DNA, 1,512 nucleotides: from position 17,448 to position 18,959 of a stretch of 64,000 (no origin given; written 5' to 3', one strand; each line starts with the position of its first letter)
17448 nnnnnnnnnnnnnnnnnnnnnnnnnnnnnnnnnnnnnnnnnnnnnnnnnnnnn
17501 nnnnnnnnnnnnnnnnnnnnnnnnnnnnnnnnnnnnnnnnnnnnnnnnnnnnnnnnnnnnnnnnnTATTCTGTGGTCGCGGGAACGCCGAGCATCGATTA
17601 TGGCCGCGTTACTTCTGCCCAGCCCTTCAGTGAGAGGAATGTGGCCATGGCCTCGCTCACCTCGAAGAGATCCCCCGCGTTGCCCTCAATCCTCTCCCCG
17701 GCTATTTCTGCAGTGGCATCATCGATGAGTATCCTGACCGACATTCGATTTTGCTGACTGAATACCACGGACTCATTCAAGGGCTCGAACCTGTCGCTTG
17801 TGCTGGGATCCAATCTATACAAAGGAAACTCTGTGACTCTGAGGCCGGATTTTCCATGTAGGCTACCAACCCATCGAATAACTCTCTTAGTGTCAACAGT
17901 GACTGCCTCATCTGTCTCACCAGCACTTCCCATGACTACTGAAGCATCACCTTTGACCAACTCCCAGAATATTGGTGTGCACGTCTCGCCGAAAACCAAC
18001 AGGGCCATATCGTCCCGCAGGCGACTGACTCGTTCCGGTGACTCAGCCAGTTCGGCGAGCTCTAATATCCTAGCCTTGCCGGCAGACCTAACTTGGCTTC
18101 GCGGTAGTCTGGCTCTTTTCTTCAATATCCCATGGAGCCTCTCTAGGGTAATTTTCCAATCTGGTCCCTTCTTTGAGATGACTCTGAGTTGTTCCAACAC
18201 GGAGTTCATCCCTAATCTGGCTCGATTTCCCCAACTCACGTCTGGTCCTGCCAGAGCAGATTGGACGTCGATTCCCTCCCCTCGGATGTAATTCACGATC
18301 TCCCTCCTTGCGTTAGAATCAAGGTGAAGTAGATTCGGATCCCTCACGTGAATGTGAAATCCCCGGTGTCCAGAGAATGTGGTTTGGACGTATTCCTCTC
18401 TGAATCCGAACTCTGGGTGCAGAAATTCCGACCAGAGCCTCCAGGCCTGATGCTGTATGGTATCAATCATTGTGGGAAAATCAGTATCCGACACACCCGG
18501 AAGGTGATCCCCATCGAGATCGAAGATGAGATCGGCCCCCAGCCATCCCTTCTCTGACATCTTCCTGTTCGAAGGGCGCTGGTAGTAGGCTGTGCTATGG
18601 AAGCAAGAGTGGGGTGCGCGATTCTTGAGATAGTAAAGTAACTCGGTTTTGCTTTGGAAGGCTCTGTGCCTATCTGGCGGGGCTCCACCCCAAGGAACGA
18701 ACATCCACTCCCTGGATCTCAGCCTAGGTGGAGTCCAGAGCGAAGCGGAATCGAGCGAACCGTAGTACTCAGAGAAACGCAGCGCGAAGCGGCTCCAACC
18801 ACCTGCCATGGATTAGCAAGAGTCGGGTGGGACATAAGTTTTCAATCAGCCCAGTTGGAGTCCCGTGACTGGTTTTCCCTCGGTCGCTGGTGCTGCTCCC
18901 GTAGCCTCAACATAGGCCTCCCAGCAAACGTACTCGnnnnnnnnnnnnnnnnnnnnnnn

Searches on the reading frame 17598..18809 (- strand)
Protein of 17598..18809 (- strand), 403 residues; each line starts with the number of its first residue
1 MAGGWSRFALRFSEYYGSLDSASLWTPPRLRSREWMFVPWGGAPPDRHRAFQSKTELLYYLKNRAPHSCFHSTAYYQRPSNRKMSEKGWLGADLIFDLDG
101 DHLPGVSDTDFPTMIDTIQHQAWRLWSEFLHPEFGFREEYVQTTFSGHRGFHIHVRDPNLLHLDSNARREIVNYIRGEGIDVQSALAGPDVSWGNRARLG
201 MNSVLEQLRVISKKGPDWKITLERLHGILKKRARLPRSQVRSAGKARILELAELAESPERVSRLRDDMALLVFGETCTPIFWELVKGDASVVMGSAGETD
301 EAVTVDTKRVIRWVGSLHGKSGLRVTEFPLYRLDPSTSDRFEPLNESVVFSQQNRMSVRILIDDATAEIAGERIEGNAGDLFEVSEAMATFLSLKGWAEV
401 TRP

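Call 18: search_protein_families(library=pfam, proteins=[window:17598-18809:-], max_evalue=0.001)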
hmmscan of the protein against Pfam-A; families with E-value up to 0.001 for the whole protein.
window:17598-18809:- (403 aa): 1 family
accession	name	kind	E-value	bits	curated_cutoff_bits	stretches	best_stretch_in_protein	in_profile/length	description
PF01896.25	DNA_primase_S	-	3.7e-16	60.3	26.8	1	96-328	1-161/163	DNA primase small subunit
